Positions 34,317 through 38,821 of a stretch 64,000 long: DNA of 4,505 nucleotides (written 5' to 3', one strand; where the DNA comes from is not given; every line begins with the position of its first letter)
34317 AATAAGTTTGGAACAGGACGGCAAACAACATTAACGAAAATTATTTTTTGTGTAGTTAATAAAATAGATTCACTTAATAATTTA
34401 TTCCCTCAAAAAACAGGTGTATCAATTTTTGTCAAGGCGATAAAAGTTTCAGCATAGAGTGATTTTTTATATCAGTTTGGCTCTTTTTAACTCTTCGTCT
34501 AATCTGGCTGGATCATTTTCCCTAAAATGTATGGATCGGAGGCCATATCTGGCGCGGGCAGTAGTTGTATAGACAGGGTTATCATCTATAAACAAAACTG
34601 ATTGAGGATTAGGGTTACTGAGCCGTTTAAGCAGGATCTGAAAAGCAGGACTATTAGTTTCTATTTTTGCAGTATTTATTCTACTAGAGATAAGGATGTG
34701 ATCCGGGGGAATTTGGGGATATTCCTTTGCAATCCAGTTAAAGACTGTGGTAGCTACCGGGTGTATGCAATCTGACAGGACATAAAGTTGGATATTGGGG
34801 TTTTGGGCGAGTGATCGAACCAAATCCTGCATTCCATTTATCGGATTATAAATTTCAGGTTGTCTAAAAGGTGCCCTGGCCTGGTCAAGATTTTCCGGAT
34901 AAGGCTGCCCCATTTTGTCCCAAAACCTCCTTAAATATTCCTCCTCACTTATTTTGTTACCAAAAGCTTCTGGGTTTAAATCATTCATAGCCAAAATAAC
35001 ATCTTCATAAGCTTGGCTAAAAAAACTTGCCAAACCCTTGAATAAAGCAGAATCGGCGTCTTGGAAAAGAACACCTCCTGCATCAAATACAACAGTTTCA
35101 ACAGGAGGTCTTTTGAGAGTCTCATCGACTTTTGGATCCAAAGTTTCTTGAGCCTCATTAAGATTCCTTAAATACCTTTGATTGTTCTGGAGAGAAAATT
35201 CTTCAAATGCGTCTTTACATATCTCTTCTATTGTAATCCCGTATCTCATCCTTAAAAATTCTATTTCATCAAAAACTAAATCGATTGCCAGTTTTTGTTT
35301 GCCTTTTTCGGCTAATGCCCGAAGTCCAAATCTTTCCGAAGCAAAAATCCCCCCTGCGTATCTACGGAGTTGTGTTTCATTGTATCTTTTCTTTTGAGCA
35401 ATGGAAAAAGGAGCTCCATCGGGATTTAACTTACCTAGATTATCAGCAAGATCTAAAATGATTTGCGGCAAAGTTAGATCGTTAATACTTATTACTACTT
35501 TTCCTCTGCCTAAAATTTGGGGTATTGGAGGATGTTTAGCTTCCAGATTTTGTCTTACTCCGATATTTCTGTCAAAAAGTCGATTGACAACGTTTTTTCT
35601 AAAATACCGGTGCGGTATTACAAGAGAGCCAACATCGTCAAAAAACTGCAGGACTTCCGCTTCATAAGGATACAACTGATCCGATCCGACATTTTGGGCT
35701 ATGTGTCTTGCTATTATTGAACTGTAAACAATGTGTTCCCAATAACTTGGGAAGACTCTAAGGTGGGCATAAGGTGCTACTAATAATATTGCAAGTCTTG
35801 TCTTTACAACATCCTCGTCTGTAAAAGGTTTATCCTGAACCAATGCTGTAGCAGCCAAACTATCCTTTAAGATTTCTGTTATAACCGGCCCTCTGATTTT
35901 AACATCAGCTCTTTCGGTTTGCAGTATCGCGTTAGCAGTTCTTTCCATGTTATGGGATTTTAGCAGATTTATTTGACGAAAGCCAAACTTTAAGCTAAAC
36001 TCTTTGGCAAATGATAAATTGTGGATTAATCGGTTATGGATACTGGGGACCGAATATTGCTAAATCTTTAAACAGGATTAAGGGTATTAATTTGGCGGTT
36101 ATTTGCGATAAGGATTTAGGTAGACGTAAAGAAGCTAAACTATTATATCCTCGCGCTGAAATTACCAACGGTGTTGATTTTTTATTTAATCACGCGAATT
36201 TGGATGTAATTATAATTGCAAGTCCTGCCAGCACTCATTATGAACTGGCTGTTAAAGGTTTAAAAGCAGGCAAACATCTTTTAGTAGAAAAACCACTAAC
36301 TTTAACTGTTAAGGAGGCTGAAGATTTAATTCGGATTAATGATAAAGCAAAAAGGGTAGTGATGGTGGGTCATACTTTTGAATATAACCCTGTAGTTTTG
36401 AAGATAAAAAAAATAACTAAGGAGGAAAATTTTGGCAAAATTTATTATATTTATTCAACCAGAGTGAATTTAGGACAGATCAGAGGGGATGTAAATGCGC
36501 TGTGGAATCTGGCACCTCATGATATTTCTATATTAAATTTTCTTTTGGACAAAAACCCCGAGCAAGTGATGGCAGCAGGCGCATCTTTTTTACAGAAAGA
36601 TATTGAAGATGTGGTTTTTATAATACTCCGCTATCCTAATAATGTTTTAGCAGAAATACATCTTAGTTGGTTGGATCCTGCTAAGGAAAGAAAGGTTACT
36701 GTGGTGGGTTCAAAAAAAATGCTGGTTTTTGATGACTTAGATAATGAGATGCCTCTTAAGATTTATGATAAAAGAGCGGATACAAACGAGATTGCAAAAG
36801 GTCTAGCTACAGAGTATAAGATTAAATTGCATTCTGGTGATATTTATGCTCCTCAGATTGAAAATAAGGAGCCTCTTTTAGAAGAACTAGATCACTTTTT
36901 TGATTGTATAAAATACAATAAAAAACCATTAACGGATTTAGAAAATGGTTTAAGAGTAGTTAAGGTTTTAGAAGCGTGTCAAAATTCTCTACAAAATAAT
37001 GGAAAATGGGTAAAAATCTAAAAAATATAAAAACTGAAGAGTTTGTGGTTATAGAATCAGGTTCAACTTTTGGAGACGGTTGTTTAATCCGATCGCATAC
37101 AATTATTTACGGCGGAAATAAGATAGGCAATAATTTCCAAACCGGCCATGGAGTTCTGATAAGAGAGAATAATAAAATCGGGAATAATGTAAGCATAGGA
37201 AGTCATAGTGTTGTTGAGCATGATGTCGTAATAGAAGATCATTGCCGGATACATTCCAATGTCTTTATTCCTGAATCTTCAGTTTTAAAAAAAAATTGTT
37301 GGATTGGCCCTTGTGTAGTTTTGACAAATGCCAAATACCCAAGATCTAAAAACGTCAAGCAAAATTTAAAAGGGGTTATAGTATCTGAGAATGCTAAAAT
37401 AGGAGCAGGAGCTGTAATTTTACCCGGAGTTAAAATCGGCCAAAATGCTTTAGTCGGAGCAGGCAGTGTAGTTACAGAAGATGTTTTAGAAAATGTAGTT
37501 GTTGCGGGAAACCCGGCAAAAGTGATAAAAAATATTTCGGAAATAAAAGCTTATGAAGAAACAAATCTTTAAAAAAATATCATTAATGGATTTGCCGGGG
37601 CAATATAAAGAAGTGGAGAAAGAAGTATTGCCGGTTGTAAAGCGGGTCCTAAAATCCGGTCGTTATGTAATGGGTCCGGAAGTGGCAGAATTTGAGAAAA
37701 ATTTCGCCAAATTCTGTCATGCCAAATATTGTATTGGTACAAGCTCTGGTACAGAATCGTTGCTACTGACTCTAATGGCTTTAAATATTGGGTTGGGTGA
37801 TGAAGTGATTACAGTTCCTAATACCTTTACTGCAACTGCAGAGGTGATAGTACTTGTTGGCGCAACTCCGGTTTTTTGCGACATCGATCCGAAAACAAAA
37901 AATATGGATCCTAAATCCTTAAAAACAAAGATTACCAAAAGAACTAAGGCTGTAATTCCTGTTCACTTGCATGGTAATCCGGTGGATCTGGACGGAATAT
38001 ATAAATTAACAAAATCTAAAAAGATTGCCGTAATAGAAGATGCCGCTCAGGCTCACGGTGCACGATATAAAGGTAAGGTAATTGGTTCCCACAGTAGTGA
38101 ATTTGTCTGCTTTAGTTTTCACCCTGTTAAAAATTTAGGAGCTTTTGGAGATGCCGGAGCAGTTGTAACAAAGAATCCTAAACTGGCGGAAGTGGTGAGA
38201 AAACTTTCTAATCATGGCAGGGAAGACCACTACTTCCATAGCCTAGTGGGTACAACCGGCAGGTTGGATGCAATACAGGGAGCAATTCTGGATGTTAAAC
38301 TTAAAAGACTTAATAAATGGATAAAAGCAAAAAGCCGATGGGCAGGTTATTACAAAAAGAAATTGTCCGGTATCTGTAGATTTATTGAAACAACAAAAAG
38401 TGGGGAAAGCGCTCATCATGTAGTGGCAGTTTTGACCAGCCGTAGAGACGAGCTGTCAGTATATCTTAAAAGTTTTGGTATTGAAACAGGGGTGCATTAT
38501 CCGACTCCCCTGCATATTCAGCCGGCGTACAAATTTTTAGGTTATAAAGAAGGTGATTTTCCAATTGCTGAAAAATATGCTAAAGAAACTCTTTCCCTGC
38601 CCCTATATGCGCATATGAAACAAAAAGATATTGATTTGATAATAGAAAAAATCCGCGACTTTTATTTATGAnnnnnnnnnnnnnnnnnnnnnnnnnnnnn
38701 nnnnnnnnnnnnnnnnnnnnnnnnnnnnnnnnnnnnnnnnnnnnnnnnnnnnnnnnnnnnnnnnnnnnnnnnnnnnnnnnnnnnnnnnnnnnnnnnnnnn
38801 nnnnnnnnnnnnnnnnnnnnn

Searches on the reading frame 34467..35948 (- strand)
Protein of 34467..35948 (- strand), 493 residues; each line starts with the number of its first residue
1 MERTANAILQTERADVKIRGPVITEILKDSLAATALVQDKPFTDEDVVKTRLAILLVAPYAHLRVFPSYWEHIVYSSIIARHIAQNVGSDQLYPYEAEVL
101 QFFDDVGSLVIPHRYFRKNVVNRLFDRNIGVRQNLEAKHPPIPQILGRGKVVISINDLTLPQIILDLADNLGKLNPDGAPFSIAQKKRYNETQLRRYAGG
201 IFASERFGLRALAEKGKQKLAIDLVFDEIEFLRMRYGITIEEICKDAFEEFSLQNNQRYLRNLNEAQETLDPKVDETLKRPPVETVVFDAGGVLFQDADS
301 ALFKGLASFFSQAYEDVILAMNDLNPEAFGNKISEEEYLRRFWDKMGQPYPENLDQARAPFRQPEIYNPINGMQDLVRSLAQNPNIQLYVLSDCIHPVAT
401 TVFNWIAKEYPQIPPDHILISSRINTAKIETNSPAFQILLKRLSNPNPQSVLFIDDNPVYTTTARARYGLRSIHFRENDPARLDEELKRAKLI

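Call 13: search_protein_families(library=pfam, proteins=[window:34467-35948:-], max_evalue=0.001)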
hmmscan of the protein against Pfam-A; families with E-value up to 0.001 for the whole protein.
window:34467-35948:- (493 aa): 0 families

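Call 43: search_protein_families(library=pfam, proteins=[window:34467-35948:-], max_evalue=0.1)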
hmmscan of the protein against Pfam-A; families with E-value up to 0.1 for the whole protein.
window:34467-35948:- (493 aa): 1 family
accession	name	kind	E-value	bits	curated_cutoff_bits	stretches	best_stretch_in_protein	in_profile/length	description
PF00702.32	Hydrolase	-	0.0021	18.9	26.4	1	284-458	2-181/191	haloacid dehalogenase-like hydrolase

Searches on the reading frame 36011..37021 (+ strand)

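Call 13: search_protein_families(library=pfam, proteins=[window:36011-37021:+], max_evalue=0.001)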
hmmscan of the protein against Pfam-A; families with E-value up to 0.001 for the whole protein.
window:36011-37021:+ (336 aa): 4 families
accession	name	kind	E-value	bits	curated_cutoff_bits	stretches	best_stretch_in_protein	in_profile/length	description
PF01408.29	GFO_IDH_MocA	-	7.3e-25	88.4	24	1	2-121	1-120/120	Oxidoreductase family, NAD-binding Rossmann fold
PF02894.22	GFO_IDH_MocA_C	-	6.3e-16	59.3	22.9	1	163-336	42-218/218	Oxidoreductase family, C-terminal alpha/beta domain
PF22725.1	GFO_IDH_MocA_C3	-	2.8e-15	56.8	27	1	130-238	2-123/124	GFO/IDH/MocA C-terminal domain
PF03447.22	NAD_binding_3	-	6.8e-05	24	24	0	8-99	1-94/116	Homoserine dehydrogenase, NAD binding domain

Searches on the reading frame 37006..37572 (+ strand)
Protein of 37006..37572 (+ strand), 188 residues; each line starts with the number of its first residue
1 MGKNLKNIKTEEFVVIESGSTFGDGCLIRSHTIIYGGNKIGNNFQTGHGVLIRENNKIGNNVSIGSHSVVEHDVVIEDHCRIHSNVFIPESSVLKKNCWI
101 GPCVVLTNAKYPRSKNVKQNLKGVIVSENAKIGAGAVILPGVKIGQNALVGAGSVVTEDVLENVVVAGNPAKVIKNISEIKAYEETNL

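Call 13: search_protein_families(library=pfam, proteins=[window:37006-37572:+], max_evalue=0.001)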
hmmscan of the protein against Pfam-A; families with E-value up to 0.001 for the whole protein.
window:37006-37572:+ (188 aa): 6 families
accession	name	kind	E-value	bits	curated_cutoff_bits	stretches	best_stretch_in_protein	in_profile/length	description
PF00132.30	Hexapep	-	8.9e-24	82.6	27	3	123-157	1-35/36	Bacterial transferase hexapeptide (six repeats)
PF25084.1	LbH_EIF2B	-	2.8e-13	50.2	54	2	57-154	5-103/105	EIF2B subunit epsilon LbH domain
PF14602.12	Hexapep_2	-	7.6e-09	35.6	27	1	124-157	2-33/34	Hexapeptide repeat of succinyl-transferase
PF25087.1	GMPPB_C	-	5.2e-05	23.3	39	1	50-146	5-102/110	GMPPB C-terminal domain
PF24894.1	Hexapep_GlmU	-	7.3e-05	23.3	23.3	0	66-115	33-81/104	GlmU-like, C-terminal hexapeptide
PF21711.3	DCTN5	-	0.00053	20.1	40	0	4-112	51-158/182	Dynactin subunit 5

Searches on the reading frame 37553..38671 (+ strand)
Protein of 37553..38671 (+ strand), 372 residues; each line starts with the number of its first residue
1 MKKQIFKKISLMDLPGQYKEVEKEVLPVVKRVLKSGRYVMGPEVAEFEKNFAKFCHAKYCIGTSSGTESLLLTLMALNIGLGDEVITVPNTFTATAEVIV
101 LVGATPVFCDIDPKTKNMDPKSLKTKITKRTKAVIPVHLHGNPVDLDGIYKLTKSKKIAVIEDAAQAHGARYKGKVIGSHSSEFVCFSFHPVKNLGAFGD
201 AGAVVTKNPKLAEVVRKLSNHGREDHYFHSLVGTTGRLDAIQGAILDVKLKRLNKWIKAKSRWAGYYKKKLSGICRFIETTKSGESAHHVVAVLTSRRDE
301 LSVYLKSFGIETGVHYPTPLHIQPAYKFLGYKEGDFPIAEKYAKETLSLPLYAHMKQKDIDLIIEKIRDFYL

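Call 13: search_protein_families(library=pfam, proteins=[window:37553-38671:+], max_evalue=0.001)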
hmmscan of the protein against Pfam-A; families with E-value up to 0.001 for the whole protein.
window:37553-38671:+ (372 aa): 4 families
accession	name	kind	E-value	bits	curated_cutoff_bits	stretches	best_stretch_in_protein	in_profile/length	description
PF01041.23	DegT_DnrJ_EryC1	-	2.2e-114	382.9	19.8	1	22-368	4-360/360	DegT/DnrJ/EryC1/StrS aminotransferase family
PF01053.26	Cys_Met_Meta_PP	-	1e-06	28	27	1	40-169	50-179/381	Cys/Met metabolism PLP-dependent enzyme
PF00155.27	Aminotran_1_2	-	1.7e-06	28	19.7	1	44-220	44-246/361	Aminotransferase class I and II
PF00266.25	Aminotran_5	-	1.9e-06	27.5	21.5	1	44-171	45-183/371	Aminotransferase class-V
